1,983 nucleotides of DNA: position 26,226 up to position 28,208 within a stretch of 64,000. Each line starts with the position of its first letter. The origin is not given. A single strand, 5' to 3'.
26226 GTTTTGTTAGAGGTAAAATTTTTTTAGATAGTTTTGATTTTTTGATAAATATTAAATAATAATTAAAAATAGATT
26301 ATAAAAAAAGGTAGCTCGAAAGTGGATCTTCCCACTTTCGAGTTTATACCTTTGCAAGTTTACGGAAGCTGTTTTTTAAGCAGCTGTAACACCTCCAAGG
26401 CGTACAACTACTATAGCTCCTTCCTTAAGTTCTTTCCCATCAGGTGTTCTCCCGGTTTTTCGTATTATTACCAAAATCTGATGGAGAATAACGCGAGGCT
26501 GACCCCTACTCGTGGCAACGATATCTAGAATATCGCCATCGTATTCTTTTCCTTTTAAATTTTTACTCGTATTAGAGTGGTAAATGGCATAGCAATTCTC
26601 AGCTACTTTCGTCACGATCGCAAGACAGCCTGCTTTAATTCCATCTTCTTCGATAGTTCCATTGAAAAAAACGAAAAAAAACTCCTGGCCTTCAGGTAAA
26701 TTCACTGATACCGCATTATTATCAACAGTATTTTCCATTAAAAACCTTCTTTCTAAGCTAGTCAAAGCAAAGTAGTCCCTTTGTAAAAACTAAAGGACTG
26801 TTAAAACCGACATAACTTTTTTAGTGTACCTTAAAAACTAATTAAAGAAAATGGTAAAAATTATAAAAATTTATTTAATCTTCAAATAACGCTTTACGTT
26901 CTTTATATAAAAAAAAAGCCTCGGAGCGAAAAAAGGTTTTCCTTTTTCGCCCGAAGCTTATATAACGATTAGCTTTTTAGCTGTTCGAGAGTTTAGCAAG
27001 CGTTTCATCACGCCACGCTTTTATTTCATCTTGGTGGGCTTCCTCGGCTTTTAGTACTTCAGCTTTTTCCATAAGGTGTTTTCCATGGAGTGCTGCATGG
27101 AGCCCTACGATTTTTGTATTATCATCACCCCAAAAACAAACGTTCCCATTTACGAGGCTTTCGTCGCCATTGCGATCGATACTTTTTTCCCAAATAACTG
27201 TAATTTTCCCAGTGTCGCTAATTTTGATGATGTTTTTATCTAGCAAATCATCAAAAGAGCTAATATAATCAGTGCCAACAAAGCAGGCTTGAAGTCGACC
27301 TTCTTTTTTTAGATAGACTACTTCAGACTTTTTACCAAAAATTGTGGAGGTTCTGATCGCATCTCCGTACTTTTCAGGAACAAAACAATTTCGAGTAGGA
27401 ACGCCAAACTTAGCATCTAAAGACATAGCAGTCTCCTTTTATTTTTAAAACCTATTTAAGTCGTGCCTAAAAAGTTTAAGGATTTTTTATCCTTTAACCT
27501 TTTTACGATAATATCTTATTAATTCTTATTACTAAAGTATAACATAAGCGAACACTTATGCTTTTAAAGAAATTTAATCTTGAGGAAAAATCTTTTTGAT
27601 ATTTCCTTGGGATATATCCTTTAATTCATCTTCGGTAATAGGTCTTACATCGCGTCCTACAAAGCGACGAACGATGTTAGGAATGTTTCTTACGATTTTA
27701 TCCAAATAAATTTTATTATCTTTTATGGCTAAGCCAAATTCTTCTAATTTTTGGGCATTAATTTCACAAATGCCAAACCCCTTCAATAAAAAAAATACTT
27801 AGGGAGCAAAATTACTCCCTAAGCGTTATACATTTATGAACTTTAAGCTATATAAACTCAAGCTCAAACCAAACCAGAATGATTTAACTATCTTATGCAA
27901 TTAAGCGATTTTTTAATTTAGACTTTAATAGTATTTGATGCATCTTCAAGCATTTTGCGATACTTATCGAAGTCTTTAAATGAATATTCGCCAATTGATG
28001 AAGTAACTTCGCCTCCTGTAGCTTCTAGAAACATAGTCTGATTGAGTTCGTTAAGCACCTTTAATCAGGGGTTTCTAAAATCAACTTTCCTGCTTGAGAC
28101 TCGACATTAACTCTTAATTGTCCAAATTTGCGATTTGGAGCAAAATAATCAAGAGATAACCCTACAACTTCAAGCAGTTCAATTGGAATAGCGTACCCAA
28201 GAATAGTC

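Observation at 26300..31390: Higher-GC ~5 kb island: one secreted 521-aa protein followed by six to seven small same-strand genes, each with its own structured terminator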

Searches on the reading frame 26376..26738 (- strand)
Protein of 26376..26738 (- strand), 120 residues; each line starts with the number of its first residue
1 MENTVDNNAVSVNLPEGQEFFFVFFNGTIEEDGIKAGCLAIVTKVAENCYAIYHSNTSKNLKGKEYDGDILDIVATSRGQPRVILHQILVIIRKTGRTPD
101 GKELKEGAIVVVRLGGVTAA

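Call 5: search_protein_families(library=pfam, max_evalue=1, proteins=[window:26376-26738:-])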
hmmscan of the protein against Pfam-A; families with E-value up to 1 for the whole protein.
window:26376-26738:- (120 aa): 0 families

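Call 6: search_protein_families(library=ncbifam, max_evalue=1, proteins=[window:26376-26738:-])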
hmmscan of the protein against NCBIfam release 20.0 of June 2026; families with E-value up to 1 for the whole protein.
window:26376-26738:- (120 aa): 0 families

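Call 9: search_protein_families(library=phrogs, max_evalue=1, proteins=[window:26376-26738:-])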
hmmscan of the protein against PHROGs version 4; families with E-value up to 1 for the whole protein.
window:26376-26738:- (120 aa): 1 family
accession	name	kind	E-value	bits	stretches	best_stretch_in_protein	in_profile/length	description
phrog_18686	-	unknown function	0.085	13.8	1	22-53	22-53/61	-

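Call 10: search_protein_families(library=padloc, max_evalue=1, proteins=[window:26376-26738:-])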
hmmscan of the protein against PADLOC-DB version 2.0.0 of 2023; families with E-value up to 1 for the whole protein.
window:26376-26738:- (120 aa): 1 family
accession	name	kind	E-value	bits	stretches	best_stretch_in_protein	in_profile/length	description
PDLC03688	HEase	-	0.0013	15.6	1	30-87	534-590/599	homing endonuclease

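Call 82: search_solved_structures(query=window:26376-26738:-, max_evalue=5)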
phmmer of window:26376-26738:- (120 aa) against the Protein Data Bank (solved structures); distinct sequences matched with E-value up to 5: 1.
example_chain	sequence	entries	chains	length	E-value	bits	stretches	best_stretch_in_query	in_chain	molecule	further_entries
5g2x_C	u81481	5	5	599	0.29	14.4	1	26-66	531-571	GROUP II INTRON-ENCODED PROTEIN LTRA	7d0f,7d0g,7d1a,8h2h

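Call 85: search_solved_structures(query=window:26376-26738:-, max_evalue=10, show_alignments=2)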
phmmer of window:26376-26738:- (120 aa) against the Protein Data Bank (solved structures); distinct sequences matched with E-value up to 10: 1.
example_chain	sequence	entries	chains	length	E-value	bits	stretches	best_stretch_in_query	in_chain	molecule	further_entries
5g2x_C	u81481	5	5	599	0.29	14.4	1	26-66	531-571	GROUP II INTRON-ENCODED PROTEIN LTRA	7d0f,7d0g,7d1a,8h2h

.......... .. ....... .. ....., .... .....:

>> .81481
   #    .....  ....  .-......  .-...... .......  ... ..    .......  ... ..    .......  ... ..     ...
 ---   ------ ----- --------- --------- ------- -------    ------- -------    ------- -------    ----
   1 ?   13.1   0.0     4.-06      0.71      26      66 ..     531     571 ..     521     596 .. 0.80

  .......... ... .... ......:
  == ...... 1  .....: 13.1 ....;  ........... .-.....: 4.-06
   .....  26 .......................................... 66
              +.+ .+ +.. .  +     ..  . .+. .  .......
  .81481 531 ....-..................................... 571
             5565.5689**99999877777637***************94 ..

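Call 101: search_protein_families(library=pfam, max_evalue=1, proteins=[L002:497-1000:+])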
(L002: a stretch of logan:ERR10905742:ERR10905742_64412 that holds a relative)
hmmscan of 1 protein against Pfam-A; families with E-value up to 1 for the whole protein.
L002:497-1000:+ (168 aa): 0 families

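Call 102: search_protein_families(library=phrogs, max_evalue=1, proteins=[L002:497-1000:+])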
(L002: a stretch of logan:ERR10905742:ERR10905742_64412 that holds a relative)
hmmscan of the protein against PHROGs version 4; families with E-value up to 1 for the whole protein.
L002:497-1000:+ (168 aa): 0 families

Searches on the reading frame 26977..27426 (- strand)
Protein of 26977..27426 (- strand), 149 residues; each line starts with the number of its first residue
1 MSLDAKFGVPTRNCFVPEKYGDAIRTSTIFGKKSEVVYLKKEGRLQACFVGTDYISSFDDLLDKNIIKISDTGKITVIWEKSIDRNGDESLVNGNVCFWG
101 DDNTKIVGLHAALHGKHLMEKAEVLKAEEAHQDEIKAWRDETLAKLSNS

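Call 5: search_protein_families(library=pfam, max_evalue=1, proteins=[window:26977-27426:-])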
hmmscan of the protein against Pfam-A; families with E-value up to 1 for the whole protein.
window:26977-27426:- (149 aa): 0 families

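Call 6: search_protein_families(library=ncbifam, max_evalue=1, proteins=[window:26977-27426:-])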
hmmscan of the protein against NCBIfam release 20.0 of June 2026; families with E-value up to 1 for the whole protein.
window:26977-27426:- (149 aa): 0 families

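Call 9: search_protein_families(library=phrogs, max_evalue=1, proteins=[window:26977-27426:-])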
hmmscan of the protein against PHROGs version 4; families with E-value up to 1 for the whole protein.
window:26977-27426:- (149 aa): 1 family
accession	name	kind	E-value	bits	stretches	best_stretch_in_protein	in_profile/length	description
phrog_27146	-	unknown function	0.084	14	1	62-85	33-56/64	-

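Call 10: search_protein_families(library=padloc, max_evalue=1, proteins=[window:26977-27426:-])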
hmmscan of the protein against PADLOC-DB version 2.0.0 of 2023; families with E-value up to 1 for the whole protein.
window:26977-27426:- (149 aa): 0 families

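Call 81: search_solved_structures(query=window:26977-27426:-, max_evalue=5)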
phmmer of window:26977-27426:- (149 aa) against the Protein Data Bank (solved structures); distinct sequences matched with E-value up to 5: 1.
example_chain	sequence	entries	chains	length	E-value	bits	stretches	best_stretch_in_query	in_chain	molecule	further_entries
6u42_5L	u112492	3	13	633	0.58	13.4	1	34-103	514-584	FAP52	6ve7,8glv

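Call 101: search_protein_families(library=pfam, max_evalue=1, proteins=[L002:497-1000:+])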
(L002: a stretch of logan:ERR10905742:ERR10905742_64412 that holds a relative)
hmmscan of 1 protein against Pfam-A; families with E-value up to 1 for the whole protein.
L002:497-1000:+ (168 aa): 0 families

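Call 102: search_protein_families(library=phrogs, max_evalue=1, proteins=[L002:497-1000:+])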
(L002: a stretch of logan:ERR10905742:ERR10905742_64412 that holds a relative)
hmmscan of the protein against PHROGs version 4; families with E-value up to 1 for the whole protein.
L002:497-1000:+ (168 aa): 0 families

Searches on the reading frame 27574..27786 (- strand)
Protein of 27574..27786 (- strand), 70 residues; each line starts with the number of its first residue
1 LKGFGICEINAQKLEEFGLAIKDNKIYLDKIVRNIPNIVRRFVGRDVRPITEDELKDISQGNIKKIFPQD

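Call 5: search_protein_families(library=pfam, max_evalue=1, proteins=[window:27574-27786:-])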
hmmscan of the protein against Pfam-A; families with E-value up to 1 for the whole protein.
window:27574-27786:- (70 aa): 0 families

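Call 6: search_protein_families(library=ncbifam, max_evalue=1, proteins=[window:27574-27786:-])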
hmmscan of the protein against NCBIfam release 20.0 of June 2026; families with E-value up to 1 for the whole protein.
window:27574-27786:- (70 aa): 0 families

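Call 9: search_protein_families(library=phrogs, max_evalue=1, proteins=[window:27574-27786:-])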
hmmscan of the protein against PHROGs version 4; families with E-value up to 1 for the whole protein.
window:27574-27786:- (70 aa): 0 families

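Call 10: search_protein_families(library=padloc, max_evalue=1, proteins=[window:27574-27786:-])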
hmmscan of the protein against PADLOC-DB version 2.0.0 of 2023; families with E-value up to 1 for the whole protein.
window:27574-27786:- (70 aa): 0 families

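Call 36: search_solved_structures(query=window:27574-27786:-, max_evalue=10, show_alignments=3)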
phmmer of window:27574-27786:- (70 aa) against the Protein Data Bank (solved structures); distinct sequences matched with E-value up to 10: 6.
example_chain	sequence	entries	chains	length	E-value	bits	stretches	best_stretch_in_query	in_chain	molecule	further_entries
2rbg_A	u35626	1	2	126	0.37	14.7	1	10-46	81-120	Putative uncharacterized protein ST0493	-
5nl7_A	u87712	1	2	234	0.51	14.2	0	7-52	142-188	Calponin homology domain protein putative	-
5i4a_A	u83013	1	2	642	1.1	13.2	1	16-64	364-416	Argonaute protein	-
5ux0_A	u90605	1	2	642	1.2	13.1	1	16-64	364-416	Argonaute protein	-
8tl7_A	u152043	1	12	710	3.2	11.7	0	13-58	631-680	Computationally designed protein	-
4art_A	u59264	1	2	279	3.3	11.7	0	28-59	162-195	STRUCTURAL PROTEIN ORF273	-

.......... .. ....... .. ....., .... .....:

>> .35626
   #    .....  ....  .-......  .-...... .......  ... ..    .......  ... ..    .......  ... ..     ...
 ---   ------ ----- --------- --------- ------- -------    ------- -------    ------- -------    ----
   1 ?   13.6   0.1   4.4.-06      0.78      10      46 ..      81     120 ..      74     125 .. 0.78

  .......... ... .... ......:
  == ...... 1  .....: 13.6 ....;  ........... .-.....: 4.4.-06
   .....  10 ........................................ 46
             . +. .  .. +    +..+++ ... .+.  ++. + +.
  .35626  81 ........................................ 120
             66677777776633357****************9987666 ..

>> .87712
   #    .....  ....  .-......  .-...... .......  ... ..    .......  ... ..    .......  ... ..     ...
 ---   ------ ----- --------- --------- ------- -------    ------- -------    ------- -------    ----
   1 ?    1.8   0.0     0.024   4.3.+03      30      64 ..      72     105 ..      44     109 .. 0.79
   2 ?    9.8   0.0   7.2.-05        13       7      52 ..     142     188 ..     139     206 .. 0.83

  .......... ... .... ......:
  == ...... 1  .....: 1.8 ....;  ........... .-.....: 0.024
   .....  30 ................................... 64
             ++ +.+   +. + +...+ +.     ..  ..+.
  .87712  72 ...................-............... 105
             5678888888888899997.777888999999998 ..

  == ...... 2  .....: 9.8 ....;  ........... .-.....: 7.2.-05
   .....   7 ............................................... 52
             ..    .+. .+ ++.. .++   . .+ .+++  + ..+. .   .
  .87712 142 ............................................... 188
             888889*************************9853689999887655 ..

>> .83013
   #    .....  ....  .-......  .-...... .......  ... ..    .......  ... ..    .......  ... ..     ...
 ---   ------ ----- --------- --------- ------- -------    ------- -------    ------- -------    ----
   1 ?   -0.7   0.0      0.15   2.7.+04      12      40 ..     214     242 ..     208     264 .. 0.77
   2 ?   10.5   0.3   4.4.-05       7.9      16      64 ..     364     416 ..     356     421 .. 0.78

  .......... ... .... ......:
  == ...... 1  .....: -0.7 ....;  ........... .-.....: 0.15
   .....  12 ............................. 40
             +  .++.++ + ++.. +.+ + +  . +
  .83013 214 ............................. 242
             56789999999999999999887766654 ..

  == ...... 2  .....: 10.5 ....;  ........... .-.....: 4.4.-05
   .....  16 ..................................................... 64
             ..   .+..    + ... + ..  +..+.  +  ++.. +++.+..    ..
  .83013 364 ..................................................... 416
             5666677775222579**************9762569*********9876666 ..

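Call 101: search_protein_families(library=pfam, max_evalue=1, proteins=[L002:497-1000:+])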
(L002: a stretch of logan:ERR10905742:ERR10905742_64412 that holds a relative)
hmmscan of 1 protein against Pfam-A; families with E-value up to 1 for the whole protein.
L002:497-1000:+ (168 aa): 0 families

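Call 102: search_protein_families(library=phrogs, max_evalue=1, proteins=[L002:497-1000:+])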
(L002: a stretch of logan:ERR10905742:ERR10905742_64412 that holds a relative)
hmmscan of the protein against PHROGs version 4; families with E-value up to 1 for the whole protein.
L002:497-1000:+ (168 aa): 0 families

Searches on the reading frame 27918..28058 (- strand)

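Call 5: search_protein_families(library=pfam, max_evalue=1, proteins=[window:27918-28058:-])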
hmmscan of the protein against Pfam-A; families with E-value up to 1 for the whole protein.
window:27918-28058:- (46 aa): 0 families

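Call 6: search_protein_families(library=ncbifam, max_evalue=1, proteins=[window:27918-28058:-])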
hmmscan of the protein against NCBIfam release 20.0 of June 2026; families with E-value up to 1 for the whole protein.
window:27918-28058:- (46 aa): 0 families

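Call 9: search_protein_families(library=phrogs, max_evalue=1, proteins=[window:27918-28058:-])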
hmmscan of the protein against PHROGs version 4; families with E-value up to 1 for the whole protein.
window:27918-28058:- (46 aa): 1 family
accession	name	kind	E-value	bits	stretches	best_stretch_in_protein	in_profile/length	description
phrog_37959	-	unknown function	0.13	13.7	1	2-45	25-64/84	-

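Call 10: search_protein_families(library=padloc, max_evalue=1, proteins=[window:27918-28058:-])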
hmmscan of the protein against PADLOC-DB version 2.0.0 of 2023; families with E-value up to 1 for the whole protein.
window:27918-28058:- (46 aa): 0 families

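Call 101: search_protein_families(library=pfam, max_evalue=1, proteins=[L002:497-1000:+])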
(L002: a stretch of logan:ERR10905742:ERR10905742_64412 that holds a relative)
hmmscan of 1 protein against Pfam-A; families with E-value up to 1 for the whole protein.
L002:497-1000:+ (168 aa): 0 families

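Call 102: search_protein_families(library=phrogs, max_evalue=1, proteins=[L002:497-1000:+])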
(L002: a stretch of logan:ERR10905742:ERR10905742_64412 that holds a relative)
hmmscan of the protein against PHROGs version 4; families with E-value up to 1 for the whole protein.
L002:497-1000:+ (168 aa): 0 families
